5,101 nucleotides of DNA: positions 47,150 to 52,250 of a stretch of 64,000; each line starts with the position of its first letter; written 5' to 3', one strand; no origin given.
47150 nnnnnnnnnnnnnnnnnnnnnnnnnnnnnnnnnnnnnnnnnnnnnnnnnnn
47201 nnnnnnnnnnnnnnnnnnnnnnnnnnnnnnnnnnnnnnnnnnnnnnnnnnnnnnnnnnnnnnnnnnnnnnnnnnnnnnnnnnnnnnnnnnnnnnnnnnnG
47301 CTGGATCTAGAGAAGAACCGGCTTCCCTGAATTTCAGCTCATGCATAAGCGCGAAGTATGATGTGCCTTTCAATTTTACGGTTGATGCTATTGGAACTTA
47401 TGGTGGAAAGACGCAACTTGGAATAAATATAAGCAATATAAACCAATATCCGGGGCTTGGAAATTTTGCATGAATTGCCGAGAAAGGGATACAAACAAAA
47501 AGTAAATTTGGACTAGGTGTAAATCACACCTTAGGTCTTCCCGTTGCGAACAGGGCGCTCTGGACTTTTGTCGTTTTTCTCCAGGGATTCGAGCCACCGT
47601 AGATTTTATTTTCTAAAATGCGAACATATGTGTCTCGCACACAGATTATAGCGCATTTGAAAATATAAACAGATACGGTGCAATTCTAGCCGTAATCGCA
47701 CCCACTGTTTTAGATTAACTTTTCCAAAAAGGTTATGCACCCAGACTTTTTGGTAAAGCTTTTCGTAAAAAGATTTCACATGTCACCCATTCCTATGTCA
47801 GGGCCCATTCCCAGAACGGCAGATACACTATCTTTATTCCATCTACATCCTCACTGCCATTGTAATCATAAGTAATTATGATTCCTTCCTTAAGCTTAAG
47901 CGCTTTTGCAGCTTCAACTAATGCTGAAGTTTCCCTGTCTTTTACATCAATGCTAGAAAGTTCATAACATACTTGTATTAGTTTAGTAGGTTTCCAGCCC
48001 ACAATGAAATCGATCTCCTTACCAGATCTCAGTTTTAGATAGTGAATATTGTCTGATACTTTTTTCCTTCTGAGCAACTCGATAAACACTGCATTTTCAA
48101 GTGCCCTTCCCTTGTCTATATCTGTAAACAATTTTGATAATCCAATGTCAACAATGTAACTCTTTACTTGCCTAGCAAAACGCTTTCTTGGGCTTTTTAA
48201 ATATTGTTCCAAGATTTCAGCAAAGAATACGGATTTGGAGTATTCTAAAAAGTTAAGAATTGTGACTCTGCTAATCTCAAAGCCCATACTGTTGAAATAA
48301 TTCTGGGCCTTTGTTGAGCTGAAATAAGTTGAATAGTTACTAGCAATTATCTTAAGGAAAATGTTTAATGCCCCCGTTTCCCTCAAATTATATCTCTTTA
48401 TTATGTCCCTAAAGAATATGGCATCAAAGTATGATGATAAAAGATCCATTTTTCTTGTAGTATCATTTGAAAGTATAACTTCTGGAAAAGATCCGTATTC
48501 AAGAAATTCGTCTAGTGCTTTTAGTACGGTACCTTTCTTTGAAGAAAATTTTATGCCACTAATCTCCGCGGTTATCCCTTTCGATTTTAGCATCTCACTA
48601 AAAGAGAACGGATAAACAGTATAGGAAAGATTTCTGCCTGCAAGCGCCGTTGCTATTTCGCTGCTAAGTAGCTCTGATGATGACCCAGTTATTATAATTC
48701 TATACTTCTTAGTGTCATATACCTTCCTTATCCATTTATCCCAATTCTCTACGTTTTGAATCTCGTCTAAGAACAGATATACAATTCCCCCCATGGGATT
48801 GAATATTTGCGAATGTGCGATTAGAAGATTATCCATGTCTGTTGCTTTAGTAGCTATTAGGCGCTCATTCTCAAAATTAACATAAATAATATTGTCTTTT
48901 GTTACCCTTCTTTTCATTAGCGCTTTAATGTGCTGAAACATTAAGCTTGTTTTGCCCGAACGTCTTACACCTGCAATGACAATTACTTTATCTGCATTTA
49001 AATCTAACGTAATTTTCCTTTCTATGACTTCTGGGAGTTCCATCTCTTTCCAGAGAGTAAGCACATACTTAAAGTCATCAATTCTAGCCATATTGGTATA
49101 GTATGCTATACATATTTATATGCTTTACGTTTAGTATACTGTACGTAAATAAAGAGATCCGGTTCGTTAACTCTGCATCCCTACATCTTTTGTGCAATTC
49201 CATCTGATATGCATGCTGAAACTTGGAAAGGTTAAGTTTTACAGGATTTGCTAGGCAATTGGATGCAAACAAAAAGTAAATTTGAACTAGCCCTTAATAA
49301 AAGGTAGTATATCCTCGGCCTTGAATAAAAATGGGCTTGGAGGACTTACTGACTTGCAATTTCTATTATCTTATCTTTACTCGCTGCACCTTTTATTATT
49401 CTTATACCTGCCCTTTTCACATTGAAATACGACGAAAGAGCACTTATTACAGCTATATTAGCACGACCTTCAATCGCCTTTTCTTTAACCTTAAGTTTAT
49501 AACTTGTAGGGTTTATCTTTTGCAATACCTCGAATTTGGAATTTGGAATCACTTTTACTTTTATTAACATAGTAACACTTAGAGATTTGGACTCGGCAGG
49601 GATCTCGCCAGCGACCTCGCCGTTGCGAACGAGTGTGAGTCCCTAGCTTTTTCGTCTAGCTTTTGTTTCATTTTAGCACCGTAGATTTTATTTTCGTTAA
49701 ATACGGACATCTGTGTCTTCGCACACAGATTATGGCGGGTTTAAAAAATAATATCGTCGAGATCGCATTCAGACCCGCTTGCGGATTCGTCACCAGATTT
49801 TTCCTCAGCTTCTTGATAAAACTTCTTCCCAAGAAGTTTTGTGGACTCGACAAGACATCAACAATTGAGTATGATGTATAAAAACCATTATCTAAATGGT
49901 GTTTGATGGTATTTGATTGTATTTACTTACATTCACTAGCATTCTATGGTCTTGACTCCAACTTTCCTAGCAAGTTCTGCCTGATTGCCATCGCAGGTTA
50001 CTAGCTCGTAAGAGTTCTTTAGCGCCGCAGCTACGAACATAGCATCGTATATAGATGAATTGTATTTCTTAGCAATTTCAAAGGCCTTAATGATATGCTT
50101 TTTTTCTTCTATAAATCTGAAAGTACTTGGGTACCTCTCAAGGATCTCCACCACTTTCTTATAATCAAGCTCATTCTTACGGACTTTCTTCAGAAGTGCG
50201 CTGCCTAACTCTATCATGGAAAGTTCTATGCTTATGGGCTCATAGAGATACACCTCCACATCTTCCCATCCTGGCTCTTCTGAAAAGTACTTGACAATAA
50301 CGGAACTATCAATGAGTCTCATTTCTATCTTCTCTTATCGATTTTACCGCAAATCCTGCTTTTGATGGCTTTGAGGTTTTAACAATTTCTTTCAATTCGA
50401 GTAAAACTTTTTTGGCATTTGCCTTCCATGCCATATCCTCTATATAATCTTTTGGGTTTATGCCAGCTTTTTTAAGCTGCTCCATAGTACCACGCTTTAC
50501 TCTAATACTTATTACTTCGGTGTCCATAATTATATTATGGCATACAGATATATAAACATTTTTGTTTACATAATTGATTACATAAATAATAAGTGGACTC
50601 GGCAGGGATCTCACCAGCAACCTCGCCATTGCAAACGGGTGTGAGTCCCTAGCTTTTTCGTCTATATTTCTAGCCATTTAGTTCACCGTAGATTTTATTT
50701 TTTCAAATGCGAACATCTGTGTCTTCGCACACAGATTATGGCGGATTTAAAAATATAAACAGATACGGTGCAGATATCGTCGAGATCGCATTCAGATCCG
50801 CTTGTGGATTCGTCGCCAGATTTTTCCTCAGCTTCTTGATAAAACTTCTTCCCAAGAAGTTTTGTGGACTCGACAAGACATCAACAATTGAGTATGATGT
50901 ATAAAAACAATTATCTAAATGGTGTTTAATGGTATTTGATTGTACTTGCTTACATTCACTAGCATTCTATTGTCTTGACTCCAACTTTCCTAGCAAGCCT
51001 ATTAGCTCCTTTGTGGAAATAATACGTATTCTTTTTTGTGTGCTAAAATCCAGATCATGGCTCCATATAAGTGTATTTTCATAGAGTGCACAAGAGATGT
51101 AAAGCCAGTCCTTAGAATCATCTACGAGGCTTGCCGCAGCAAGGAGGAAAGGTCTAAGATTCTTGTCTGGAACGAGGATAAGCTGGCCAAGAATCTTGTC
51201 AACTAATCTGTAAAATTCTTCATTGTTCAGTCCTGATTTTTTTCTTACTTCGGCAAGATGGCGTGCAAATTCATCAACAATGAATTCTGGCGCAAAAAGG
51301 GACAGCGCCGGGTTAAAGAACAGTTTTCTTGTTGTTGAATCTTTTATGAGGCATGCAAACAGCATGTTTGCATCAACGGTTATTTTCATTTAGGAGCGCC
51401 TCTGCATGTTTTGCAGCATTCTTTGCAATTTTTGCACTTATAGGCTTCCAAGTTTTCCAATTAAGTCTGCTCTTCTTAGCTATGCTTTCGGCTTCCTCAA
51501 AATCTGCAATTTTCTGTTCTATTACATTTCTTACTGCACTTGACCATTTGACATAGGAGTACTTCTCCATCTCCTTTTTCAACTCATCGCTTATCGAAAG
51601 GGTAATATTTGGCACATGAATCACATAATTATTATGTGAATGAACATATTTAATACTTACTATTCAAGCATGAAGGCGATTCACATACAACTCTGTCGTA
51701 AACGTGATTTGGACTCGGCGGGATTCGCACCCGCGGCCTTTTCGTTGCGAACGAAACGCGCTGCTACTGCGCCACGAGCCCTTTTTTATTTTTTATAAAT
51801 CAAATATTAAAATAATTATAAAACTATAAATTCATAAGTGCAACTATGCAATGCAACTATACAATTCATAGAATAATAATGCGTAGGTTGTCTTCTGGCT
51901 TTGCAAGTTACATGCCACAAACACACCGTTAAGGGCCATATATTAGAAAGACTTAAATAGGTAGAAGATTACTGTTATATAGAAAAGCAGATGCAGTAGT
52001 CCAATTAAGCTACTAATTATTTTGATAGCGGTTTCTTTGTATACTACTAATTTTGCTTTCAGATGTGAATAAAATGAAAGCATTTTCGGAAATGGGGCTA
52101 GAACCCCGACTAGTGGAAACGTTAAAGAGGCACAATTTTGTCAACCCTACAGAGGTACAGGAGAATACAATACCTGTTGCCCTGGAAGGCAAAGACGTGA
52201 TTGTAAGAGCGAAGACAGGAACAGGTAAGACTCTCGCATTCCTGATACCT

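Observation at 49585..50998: A composite repeat of about 400 bp brackets one TA cassette, and its edge lies inside the 3' ends of two unrelated PIN genes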

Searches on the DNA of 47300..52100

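Call 18: search_rna_families(source=window, start=47300, end=52100, threshold=evalue, max_evalue=10, show_alignments=4)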
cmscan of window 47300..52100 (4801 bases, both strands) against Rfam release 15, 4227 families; matches with E-value up to 10: 6.
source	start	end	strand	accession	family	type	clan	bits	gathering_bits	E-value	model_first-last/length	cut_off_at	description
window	51710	51781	-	RF00005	tRNA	Gene; tRNA;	CL00001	65.6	29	3.8e-13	1-71/71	no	tRNA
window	50890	50967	+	RF00349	snoR11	Gene; snRNA; snoRNA; CD-box;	-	22.3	50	2.2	1-90/90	no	Small nucleolar RNA R11/Z151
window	47367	47397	-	RF01319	CRISPR-DR6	Gene; CRISPR;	-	22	39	0.41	1-30/30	no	CRISPR RNA direct repeat element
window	51982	52087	+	RF01651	ceN69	Gene; snRNA; snoRNA; CD-box;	-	17.9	45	8.7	1-107/107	no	Caenorhabditis snoRNA ceN69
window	51507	51596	-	RF00317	snoZ163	Gene; snRNA; snoRNA; CD-box;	-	16.6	39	7.9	1-90/90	no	Small nucleolar RNA Z163/Z177 family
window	50889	50959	+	RF01295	SCARNA7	Gene; snRNA; snoRNA; scaRNA;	-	13.2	65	4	1-330/330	no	Small Cajal body-specific RNA 7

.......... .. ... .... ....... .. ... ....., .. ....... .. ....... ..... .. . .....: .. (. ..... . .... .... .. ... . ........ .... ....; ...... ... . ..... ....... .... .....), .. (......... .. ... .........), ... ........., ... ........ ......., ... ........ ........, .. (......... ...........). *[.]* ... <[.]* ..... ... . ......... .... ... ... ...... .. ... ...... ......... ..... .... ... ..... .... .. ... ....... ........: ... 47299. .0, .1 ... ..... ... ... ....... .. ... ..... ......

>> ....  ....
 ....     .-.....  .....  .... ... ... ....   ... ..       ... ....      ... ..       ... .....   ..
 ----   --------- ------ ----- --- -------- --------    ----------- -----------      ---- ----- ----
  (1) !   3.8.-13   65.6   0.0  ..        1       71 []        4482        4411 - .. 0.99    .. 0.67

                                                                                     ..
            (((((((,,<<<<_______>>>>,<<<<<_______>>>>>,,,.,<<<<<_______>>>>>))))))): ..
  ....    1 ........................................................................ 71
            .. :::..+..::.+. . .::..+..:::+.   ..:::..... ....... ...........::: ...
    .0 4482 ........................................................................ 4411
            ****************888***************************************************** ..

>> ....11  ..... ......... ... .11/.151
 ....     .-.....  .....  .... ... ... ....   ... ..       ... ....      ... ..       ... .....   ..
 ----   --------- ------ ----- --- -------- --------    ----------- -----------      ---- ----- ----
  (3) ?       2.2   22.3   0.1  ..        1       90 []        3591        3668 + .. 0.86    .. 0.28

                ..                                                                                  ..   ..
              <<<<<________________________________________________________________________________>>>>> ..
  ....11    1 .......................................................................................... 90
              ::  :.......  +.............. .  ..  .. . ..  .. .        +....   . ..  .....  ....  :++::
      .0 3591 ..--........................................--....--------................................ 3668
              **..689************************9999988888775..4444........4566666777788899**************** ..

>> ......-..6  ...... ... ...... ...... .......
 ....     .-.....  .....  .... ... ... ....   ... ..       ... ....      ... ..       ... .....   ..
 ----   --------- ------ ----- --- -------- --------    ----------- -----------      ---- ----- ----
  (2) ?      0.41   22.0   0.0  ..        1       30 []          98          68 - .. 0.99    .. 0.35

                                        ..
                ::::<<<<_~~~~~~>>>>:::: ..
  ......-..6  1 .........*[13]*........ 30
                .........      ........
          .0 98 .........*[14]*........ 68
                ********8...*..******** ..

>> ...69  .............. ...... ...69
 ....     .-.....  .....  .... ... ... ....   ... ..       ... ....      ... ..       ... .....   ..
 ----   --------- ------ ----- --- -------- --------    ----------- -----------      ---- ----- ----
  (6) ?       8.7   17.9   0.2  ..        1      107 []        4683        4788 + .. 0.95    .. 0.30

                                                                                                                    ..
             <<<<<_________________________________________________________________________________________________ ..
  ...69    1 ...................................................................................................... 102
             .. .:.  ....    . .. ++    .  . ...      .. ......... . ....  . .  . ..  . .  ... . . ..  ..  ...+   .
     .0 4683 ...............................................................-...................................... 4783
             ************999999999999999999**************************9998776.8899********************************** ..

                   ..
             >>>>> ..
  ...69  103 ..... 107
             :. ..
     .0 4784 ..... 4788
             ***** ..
